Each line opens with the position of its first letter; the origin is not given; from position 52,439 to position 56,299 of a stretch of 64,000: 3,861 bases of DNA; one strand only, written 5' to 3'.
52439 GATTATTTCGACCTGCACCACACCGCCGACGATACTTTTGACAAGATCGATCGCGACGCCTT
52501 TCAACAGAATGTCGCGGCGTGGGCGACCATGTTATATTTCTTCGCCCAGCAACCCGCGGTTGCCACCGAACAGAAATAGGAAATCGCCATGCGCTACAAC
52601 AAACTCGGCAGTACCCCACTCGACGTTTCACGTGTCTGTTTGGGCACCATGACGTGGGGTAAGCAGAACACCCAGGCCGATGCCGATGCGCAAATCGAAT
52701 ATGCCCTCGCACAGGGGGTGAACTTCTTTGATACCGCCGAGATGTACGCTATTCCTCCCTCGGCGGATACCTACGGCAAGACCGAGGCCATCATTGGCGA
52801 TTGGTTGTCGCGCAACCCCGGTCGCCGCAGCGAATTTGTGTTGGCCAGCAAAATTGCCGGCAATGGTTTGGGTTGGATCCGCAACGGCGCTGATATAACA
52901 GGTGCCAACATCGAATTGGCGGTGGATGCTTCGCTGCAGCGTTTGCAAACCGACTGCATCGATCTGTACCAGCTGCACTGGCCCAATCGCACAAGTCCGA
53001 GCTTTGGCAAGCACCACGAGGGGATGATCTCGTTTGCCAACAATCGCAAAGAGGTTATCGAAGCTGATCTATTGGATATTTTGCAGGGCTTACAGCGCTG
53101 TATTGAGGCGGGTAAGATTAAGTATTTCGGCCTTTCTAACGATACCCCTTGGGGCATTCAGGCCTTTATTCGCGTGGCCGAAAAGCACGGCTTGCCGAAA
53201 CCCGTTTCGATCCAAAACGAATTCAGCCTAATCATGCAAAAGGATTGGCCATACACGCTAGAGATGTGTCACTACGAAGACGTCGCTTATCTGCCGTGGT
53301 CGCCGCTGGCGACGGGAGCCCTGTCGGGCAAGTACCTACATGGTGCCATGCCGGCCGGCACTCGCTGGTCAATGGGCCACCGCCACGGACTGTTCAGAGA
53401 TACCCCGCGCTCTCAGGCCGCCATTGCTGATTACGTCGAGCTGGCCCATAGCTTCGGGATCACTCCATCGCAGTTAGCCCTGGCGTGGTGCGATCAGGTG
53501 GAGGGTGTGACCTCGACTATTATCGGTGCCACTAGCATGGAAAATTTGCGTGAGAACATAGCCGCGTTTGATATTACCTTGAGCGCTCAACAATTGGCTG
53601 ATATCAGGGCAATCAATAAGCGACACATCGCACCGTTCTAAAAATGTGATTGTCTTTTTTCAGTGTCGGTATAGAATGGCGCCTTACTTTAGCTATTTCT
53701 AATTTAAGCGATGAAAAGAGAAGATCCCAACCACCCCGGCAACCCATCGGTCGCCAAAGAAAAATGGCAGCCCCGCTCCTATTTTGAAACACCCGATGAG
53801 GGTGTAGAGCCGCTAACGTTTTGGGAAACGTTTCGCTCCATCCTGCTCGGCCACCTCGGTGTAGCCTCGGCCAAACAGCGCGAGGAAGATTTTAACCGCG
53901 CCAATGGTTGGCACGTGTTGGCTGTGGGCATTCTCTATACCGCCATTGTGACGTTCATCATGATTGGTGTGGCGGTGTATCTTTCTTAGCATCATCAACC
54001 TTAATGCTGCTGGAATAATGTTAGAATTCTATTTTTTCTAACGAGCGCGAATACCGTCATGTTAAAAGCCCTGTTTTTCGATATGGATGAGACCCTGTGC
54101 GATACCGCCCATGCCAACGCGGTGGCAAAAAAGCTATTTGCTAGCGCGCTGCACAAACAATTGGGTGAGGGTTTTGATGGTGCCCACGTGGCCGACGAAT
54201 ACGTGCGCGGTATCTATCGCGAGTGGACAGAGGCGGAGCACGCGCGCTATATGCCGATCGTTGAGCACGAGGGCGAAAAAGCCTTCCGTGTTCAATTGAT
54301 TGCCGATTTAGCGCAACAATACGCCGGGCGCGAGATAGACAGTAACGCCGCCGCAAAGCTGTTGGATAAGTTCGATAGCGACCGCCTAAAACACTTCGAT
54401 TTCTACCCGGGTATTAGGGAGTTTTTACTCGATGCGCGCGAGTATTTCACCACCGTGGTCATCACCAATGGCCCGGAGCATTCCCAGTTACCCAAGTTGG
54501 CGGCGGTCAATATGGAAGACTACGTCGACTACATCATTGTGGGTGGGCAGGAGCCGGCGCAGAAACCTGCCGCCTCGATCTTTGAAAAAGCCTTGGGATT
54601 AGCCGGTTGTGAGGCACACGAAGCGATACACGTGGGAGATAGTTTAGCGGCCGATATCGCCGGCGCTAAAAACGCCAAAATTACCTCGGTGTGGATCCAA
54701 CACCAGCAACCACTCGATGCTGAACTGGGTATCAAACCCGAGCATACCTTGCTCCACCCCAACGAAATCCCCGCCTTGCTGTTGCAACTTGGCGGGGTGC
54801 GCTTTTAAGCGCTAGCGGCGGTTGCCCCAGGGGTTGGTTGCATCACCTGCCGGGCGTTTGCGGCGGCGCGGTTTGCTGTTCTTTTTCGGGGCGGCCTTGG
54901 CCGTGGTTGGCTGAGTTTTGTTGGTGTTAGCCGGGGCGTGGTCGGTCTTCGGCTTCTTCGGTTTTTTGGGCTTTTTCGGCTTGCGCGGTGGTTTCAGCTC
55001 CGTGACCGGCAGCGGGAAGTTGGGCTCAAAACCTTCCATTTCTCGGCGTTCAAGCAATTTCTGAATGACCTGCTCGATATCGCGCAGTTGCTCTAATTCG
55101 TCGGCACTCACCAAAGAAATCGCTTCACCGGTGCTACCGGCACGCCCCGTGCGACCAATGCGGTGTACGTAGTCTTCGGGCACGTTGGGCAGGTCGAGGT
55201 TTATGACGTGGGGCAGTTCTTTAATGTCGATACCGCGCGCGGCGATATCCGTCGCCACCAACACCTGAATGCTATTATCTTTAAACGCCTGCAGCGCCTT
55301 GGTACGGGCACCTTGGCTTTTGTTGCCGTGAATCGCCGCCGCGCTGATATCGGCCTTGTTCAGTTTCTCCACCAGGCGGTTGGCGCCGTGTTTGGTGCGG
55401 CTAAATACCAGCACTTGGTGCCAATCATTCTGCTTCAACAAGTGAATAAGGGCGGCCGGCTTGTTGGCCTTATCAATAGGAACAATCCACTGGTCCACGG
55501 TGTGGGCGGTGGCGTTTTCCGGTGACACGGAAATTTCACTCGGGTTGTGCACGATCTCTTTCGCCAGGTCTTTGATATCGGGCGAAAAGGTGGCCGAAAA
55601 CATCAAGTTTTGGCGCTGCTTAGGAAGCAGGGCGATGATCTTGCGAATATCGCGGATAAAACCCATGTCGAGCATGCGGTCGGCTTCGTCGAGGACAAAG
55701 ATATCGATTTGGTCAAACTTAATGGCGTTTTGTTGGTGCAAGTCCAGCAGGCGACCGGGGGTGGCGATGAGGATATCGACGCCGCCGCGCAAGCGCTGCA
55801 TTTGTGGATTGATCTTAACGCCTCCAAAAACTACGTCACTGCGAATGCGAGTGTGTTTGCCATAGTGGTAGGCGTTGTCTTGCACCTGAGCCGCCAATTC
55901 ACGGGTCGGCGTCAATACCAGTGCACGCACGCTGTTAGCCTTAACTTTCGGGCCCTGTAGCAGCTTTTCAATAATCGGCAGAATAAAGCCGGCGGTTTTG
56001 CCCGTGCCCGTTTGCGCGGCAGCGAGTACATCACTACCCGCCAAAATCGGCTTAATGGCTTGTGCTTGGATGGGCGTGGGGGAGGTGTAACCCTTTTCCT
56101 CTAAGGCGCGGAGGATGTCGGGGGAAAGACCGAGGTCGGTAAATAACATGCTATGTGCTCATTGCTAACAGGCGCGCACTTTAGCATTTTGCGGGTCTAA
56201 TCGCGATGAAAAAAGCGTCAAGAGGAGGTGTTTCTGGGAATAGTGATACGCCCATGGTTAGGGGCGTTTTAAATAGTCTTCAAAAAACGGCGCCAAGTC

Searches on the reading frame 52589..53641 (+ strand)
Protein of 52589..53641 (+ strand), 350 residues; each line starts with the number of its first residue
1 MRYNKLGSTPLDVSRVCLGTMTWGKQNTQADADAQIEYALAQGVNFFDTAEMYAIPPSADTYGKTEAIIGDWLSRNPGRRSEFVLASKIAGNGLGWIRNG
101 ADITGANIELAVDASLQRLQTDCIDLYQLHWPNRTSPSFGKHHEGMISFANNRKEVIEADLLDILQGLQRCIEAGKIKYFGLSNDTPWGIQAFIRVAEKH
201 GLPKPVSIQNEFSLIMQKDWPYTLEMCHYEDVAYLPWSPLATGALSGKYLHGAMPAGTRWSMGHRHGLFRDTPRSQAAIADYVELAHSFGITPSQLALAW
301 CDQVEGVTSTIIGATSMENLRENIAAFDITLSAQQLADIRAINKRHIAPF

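Call 38: search_protein_families(library=pfam, proteins=[window:52589-53641:+], max_evalue=0.00001)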
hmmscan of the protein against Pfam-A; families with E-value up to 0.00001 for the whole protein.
window:52589-53641:+ (350 aa): 1 family
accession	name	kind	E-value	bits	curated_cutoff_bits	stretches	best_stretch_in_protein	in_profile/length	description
PF00248.27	Aldo_ket_red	-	3.1e-64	217.3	24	1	15-343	1-290/291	Aldo/keto reductase family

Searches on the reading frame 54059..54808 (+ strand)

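Call 38: search_protein_families(library=pfam, proteins=[window:54059-54808:+], max_evalue=0.00001)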
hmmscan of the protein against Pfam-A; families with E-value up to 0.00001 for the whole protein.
window:54059-54808:+ (249 aa): 3 families
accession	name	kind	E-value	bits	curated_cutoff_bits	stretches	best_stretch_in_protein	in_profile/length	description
PF13419.12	HAD_2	-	8.3e-21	75.3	23.8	1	6-213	2-178/178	Haloacid dehalogenase-like hydrolase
PF00702.32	Hydrolase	-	8.5e-21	75.6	26.4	1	3-206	2-190/191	haloacid dehalogenase-like hydrolase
PF13242.12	Hydrolase_like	-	3e-08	33.9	22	1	168-215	3-50/75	HAD-hyrolase-like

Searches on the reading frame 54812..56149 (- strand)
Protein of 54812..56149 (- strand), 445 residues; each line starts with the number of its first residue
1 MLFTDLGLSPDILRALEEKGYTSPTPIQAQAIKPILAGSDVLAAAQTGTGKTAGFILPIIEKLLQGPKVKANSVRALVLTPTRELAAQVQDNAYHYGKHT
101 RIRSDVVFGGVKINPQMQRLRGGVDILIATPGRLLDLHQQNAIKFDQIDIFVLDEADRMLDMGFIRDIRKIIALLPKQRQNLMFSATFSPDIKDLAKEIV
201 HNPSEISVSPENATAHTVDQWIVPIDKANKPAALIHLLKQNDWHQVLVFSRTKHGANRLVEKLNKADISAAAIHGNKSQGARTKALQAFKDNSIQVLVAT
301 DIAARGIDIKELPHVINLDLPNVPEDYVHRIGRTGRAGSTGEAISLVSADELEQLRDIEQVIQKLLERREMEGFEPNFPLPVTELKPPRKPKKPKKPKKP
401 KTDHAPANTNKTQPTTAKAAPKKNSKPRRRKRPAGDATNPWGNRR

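Call 37: find_encoding_contigs(protein=window:54812-56149:-, flank=10000, max_places=1)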
Protein window:54812-56149:- (445 aa): no gene with exactly this product is on record in the collection.

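Call 38: search_protein_families(library=pfam, proteins=[window:54812-56149:-], max_evalue=0.00001)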
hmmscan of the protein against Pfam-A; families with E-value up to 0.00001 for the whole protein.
window:54812-56149:- (445 aa): 3 families
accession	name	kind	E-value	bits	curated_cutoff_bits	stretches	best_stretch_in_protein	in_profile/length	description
PF00270.35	DEAD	-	3.8e-51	173.6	26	1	25-194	1-166/167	DEAD/DEAH box helicase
PF00271.37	Helicase_C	-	1.7e-32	112.4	23.5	1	230-338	2-110/110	Helicase conserved C-terminal domain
PF04851.21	ResIII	-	9.1e-11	42.4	22.5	1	24-188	4-162/164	Type III restriction enzyme, res subunit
